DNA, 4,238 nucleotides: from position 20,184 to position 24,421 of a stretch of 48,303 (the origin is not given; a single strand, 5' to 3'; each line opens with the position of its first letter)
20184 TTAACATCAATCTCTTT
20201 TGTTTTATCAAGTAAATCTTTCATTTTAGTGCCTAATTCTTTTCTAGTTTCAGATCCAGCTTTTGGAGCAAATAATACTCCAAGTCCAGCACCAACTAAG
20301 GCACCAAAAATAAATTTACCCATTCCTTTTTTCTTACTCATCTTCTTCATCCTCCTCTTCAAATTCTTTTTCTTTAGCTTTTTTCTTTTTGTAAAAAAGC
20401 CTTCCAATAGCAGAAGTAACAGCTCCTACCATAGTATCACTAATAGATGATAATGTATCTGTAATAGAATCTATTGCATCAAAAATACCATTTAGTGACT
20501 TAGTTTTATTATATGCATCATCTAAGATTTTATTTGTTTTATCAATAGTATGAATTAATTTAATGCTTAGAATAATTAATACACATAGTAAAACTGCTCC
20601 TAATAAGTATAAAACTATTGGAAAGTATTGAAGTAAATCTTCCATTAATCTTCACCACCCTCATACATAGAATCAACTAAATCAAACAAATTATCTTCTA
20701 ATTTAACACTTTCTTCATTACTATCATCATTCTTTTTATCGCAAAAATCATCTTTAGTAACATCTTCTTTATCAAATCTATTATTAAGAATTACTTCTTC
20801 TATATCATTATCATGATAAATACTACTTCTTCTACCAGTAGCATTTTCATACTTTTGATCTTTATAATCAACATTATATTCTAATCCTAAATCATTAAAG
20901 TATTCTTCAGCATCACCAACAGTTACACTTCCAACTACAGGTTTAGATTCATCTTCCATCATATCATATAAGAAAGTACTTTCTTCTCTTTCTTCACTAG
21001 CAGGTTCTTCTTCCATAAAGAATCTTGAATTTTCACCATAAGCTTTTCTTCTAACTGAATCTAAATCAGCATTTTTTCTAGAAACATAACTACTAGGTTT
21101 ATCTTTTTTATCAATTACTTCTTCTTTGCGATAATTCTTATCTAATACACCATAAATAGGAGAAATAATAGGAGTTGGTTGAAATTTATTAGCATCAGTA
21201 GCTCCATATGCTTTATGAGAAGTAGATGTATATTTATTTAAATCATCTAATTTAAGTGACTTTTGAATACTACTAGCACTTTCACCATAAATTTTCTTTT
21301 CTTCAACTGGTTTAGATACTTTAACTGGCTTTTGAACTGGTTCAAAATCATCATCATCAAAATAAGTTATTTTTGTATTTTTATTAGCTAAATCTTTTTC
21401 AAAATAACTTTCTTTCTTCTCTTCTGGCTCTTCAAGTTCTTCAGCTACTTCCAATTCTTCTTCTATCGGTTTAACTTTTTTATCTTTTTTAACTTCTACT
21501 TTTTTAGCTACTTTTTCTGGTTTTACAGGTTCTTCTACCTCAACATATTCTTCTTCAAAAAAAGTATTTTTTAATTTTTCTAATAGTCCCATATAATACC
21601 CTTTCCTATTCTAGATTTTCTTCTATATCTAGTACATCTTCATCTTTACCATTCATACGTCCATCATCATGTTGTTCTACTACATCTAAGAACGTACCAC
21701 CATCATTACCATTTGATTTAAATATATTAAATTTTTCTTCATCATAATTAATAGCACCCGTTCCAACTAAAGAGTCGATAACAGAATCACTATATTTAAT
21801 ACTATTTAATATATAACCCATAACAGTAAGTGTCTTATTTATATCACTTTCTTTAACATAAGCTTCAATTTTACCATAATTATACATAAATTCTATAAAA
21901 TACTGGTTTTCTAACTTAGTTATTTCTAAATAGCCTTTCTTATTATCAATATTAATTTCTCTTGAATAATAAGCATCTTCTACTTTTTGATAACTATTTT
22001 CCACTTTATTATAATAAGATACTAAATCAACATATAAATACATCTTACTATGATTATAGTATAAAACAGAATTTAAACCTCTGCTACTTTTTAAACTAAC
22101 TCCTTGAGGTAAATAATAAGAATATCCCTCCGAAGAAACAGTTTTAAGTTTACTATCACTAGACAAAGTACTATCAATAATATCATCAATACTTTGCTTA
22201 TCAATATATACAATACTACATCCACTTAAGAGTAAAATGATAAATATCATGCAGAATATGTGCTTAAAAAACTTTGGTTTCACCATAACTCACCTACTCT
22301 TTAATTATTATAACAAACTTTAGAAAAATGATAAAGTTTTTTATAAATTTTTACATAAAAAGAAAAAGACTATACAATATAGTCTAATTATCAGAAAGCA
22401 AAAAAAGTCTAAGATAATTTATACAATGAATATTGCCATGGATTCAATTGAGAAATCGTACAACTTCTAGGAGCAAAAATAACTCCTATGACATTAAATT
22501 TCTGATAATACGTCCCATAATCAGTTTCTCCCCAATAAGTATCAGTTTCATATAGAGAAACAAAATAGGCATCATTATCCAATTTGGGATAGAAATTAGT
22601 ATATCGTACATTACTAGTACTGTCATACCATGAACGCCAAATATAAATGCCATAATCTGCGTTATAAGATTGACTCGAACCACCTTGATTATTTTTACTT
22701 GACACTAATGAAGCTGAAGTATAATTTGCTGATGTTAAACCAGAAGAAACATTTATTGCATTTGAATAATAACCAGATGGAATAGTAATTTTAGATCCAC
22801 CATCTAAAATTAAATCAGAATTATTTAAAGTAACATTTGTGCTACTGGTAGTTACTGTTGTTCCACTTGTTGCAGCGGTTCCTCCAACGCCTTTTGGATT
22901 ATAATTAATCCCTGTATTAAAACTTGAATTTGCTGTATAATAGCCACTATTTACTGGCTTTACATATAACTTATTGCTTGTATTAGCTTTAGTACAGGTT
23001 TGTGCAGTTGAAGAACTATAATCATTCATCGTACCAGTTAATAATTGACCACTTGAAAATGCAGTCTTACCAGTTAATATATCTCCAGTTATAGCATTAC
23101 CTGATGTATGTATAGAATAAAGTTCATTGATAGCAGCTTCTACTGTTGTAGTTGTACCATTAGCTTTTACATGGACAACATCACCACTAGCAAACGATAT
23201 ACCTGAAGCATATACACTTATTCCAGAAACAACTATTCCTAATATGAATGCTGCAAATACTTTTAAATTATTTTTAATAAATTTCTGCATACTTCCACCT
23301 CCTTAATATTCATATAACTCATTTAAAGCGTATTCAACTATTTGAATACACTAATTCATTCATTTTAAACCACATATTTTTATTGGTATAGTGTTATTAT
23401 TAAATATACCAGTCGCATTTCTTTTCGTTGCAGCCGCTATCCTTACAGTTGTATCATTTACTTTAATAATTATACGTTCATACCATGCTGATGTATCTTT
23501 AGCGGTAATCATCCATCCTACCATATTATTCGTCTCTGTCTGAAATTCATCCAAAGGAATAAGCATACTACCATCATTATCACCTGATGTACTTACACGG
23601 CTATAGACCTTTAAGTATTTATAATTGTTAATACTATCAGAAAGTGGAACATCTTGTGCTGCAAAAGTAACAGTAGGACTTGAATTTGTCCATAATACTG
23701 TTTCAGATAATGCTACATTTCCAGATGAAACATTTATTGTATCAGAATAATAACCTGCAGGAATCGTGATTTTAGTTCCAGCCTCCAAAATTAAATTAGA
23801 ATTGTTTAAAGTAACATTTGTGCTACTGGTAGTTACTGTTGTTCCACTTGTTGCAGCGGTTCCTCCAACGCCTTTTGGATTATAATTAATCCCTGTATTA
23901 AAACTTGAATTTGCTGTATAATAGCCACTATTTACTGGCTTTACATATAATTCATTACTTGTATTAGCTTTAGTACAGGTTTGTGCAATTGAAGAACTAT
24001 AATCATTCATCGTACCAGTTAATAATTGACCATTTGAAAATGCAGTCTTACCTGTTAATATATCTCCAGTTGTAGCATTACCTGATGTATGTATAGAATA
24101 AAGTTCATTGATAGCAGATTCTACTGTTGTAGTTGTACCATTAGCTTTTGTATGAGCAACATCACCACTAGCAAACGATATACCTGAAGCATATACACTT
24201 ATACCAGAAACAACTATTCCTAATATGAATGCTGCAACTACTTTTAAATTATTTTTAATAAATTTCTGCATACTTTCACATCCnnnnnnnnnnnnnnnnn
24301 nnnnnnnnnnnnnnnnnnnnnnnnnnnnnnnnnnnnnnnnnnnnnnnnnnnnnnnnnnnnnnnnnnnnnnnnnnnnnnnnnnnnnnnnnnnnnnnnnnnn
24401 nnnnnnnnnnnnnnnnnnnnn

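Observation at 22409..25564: Locus A: a three-gene secreted-protein operon in which two tandem genes share a ~600-nt constant 5' module that carries a fossil of the upstream gene's 3' end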

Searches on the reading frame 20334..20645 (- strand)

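Call 16: search_protein_families(library=pfam, proteins=[window:20334-20645:-], max_evalue=0.001)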
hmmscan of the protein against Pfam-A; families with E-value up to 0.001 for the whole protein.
window:20334-20645:- (103 aa): 1 family
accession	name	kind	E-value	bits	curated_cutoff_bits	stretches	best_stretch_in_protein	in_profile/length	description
PF06103.16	DUF948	-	0.00021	21.8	37.2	1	32-69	51-88/89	Bacterial protein of unknown function (DUF948)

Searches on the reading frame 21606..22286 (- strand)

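Call 6: search_protein_families(library=pfam, proteins=[window:21606-22286:-], max_evalue=0.1)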
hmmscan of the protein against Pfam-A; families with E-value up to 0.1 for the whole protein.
window:21606-22286:- (226 aa): 0 families

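Call 7: search_protein_families(library=ncbifam, proteins=[window:21606-22286:-], max_evalue=0.1)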
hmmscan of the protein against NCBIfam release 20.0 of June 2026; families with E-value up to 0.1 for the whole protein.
window:21606-22286:- (226 aa): 2 families
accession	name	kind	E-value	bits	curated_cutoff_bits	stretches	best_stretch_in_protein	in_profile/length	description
NF046074.1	UpsB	equivalog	0.0012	18.9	70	1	84-162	19-95/126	pilin subunit UpsB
NF058647.1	lipo_LytA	equivalog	0.053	13.7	110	0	8-54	3-46/107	acidic lipoprotein LytA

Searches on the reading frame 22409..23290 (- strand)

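Call 6: search_protein_families(library=pfam, proteins=[window:22409-23290:-], max_evalue=0.1)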
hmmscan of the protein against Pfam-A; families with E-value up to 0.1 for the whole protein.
window:22409-23290:- (293 aa): 0 families

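Call 7: search_protein_families(library=ncbifam, proteins=[window:22409-23290:-], max_evalue=0.1)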
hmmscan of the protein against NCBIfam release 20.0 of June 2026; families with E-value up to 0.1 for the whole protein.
window:22409-23290:- (293 aa): 0 families

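Call 8: search_protein_families(library=phrogs, proteins=[window:22409-23290:-], max_evalue=0.1)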
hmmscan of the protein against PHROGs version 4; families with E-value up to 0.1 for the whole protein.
window:22409-23290:- (293 aa): 1 family
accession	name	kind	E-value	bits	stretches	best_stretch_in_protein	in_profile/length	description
phrog_7499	-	unknown function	0.079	13.8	0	21-62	31-74/91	-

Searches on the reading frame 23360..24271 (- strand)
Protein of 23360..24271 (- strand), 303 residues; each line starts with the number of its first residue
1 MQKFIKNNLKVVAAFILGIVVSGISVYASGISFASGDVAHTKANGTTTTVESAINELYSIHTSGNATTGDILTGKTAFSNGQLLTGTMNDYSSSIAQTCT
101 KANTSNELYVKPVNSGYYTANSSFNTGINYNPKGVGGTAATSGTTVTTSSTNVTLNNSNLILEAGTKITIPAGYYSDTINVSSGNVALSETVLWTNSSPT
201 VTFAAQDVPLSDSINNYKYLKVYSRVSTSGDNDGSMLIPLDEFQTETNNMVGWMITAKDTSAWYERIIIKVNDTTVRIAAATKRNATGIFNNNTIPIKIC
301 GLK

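Call 6: search_protein_families(library=pfam, proteins=[window:23360-24271:-], max_evalue=0.1)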
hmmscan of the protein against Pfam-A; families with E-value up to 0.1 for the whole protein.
window:23360-24271:- (303 aa): 1 family
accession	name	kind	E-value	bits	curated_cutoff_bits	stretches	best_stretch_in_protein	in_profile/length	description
PF23624.1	ORF68_C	-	0.0035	18.1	27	1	191-238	4-50/121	ORF68-like, C-terminal domain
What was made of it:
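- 23360..24271 (-): g2, 303 aa. The front module is codons 1-184 (24271..23720). The C module is 23719..23363, of the '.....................' type. There is a weak PF23624 ORF68_C hit (E=0.0035, below the cut-off, call 6).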

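Call 7: search_protein_families(library=ncbifam, proteins=[window:23360-24271:-], max_evalue=0.1)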
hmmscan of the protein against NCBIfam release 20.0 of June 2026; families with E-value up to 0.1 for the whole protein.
window:23360-24271:- (303 aa): 1 family
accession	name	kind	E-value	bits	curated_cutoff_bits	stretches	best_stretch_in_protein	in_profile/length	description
NF033904.1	LlsX_fam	subfamily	0.051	13.7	29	0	6-72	1-64/90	LlsX family protein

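Call 8: search_protein_families(library=phrogs, proteins=[window:23360-24271:-], max_evalue=0.1)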
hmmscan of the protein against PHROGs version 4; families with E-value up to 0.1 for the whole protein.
window:23360-24271:- (303 aa): 2 families
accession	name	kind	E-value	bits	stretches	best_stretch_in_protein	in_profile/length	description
phrog_38337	-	unknown function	0.0002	21.2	1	34-193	272-432/622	-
phrog_7499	-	unknown function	0.0078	17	1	21-63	31-75/91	-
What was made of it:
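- There are weak hits to phrog_38337 (E=2e-4) and PF23624 ORF68_C (calls 6, 8).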

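Call 9: find_homologous_proteins(query=window:23360-24271:-)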
Query window:23360-24271:- (303 aa): 13 proteins with E <= 0.001 among 3560 candidates.
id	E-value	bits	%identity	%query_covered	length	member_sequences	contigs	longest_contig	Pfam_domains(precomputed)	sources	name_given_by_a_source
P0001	7.4e-187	638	100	100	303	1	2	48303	-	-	-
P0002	4.7e-96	340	92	61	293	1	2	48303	-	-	-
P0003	9.0e-81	290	78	61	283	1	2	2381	-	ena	-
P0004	9.8e-76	273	71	61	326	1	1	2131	-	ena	-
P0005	1.1e-65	240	66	58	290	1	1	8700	-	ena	-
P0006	2.4e-59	219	62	62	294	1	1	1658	-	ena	-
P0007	5.7e-51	192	56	60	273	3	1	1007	-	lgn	-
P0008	1.0e-49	188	53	61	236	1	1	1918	-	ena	-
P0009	1.6e-49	187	60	58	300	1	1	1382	-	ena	-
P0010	2.6e-38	150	46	60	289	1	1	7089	-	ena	-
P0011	5.5e-26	110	40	38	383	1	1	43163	-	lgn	-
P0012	1.3e-18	86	39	38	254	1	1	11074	-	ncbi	-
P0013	9.5e-8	50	34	38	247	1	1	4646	-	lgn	-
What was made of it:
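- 23360..24271 (-): The C module matches P0011 (E=5.5e-26), P0012 and P0013 (call 9).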

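Call 13: find_encoding_contigs(protein=P0005, flank=8000, max_places=3)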
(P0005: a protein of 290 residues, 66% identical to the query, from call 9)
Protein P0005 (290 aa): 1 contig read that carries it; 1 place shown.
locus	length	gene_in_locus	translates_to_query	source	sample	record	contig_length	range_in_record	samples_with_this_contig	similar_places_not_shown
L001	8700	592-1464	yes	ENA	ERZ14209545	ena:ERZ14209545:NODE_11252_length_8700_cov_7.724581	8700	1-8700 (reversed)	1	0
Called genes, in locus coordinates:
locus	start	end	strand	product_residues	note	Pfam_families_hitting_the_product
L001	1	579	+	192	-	?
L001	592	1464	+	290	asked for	-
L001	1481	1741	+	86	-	-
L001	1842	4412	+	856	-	PF00690:Cation_ATPase_N, PF00122:E1-E2_ATPase, PF00702:Hydrolase, PF13246:Cation_ATPase, PF00689:Cation_ATPase_C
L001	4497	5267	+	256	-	-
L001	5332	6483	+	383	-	PF20706:GT4-conflict, PF00534:Glycos_transf_1, PF13692:Glyco_trans_1_4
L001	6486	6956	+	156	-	PF08660:Alg14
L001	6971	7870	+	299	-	PF04101:Glyco_tran_28_C, PF04138:GtrA_DPMS_TM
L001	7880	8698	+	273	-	?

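Call 14: find_encoding_contigs(protein=P0010, flank=8000, max_places=3)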
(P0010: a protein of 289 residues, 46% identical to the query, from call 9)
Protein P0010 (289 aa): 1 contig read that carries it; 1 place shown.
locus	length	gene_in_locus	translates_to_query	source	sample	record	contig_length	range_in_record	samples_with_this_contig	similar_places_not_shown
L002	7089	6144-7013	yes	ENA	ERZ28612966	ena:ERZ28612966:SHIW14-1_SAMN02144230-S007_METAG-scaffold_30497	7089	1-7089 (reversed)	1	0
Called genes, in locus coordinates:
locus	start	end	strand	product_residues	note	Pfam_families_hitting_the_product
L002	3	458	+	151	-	?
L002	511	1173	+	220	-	PF06325:PrmA (weak), PF12847:Methyltransf_18, PF04816:TrmK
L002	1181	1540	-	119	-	PF14181:YqfQ (weak)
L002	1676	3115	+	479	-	PF00482:T2SSF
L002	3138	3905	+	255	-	PF06750:A24_N_bact, PF01478:Peptidase_A24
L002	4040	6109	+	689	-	PF07963:N_methyl (faint), PF09479:Flg_new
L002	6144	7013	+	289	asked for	-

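Call 25: find_encoding_contigs(protein=P0001, flank=10000, max_places=4)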
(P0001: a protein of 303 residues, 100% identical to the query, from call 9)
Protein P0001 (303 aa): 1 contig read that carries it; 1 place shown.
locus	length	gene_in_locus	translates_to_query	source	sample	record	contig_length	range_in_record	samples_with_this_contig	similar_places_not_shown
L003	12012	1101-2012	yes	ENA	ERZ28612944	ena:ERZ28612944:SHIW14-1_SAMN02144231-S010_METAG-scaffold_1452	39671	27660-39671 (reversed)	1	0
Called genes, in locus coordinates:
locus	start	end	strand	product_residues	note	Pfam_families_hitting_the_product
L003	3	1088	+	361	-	?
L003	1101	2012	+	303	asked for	-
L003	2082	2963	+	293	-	-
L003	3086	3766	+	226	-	-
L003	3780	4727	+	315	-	-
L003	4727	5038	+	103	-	-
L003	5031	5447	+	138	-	PF12732:YtxH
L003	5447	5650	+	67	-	-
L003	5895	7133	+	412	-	PF00579:tRNA-synt_1b, PF22421:SYY_C-terminal, PF01479:S4 (faint)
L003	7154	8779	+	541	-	-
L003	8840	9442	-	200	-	PF00163:Ribosomal_S4, PF01479:S4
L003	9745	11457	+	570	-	PF06160:EzrA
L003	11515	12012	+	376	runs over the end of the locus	PF00266:Aminotran_5, PF00155:Aminotran_1_2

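Call 26: find_encoding_contigs(protein=P0003, flank=5000, max_places=4)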
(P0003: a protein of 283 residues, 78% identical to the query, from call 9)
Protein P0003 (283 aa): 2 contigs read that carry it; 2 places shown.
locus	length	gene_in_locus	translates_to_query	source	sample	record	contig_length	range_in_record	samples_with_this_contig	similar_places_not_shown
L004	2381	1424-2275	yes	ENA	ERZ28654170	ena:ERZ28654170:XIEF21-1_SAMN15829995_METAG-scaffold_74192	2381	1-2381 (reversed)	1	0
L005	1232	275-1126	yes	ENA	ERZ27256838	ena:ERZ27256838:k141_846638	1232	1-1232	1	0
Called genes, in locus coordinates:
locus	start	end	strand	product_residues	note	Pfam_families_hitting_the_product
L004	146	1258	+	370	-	PF09479:Flg_new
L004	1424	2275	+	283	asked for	-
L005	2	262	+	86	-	?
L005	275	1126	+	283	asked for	-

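Call 52: predict_structure(alignment_id=A1)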
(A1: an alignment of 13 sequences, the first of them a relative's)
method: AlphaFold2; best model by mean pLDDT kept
length: 303 residues; sequences in the alignment: 13
mean_pLDDT: 38.0   pTM: 0.18
mean pLDDT of the five models: 38.0, 37.7, 36.5, 34.5, 33.3
residues with pLDDT >= 90: 0; 70-90: 2; 50-70: 42; < 50: 259
segments of 3 or more residues with pLDDT < 50: 1-10, 18-36, 56-62, 70-72, 86-303
pLDDT, mean of each block of 10 residues (from residue 1): 43 51 38 49 62 50 53 53 48 29 25 36 32 33 38 41 42 41 31 27 30 30 34 29 31 35 36 34 31 31 25
secondary structure, 60 per line:
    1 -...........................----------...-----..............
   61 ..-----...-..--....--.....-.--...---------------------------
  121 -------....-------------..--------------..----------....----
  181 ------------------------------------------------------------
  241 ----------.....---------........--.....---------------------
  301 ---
elements in order: H2-28 E39-41 E47-49 H50-62 E76-79 E82-86 E128-131 E173-176 E251-255 E265-272 E275-279
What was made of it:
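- The structure models were too poor to exclude a common fold (call 52).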

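Call 60: find_encoding_contigs(protein=P0004, flank=3000, max_places=3)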
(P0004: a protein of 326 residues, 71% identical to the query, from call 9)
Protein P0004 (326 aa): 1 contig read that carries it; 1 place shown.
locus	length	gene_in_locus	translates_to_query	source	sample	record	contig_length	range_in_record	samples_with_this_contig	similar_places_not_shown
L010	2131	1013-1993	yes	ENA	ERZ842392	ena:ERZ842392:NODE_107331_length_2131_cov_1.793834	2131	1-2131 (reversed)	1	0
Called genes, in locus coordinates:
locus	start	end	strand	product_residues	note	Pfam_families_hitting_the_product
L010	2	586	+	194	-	?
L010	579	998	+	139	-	PF09479:Flg_new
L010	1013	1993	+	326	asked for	-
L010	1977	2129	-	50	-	?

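Call 61: find_encoding_contigs(protein=P0011, flank=10000, max_places=2)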
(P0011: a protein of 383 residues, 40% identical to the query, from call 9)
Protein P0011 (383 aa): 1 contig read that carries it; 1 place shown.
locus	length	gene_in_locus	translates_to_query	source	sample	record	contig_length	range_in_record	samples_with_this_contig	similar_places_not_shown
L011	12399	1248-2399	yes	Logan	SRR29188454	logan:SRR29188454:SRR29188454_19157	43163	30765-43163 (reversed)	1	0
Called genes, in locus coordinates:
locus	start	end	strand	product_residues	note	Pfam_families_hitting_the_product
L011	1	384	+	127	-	?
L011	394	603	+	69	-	-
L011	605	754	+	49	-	PF09693:Phage_XkdX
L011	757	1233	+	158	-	-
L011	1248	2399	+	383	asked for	-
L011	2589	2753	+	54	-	-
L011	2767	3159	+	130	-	-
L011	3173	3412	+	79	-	-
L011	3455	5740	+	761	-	-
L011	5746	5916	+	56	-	-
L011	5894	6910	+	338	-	PF00535:Glycos_transf_2, PF10111:Glyco_tranf_2_2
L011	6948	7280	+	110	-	-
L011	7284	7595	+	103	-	-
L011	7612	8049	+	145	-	-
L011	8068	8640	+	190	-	PF05738:Cna_B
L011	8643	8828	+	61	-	-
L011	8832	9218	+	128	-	-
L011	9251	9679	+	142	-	-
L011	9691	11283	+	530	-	PF01183:Glyco_hydro_25, PF08239:SH3_3 (weak)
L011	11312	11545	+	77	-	PF08281:Sigma70_r4_2 (faint)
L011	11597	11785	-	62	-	PF07927:HicA_toxin (weak)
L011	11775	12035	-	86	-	-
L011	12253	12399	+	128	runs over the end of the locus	-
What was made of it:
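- On Phage tail fibre / receptor-binding protein: The g2 module matches P0011 (E=5.5e-26), which lies beside Phage_XkdX (calls 9, 61).
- The g2 module resembles a module found beside phage XkdX (call 61). g3 is a complete gene with its own RBS, start codon and signal peptide, not a promoterless orphan. The g2 C module is homologous to tandem modules in P0011, which lies next to Phage_XkdX and upstream of a GH25 lysin (calls 9, 61).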

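Call 85: search_protein_families(library=pfam, proteins=[P0011, P0012, P0013, L011:757-1233:+, L011:3455-5740:+], max_evalue=0.01)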
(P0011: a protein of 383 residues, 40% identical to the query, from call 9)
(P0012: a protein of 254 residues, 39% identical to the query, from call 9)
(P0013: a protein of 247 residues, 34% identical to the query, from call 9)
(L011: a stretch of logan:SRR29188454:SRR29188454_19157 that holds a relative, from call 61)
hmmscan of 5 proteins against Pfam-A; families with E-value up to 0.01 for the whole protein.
P0011 (383 aa): 1 family
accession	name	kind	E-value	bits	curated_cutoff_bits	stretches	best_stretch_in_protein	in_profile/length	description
PF23624.1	ORF68_C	-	0.0074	17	27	0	157-198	5-45/121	ORF68-like, C-terminal domain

P0012 (254 aa): 0 families

P0013 (247 aa): 0 families

L011:757-1233:+ (158 aa): 0 families

L011:3455-5740:+ (761 aa): 0 families

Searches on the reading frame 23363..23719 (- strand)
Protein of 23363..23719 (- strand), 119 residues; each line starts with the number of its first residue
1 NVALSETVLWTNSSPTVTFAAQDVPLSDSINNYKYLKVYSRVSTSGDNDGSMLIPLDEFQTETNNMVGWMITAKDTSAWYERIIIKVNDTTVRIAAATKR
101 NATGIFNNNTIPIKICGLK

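Call 63: search_dna_similar(query=window:23363-23719:-, collection=phages, mode=protein, max_evalue=0.001, max_rows=25)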
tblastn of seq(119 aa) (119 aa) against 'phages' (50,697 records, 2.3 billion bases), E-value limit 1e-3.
No match.
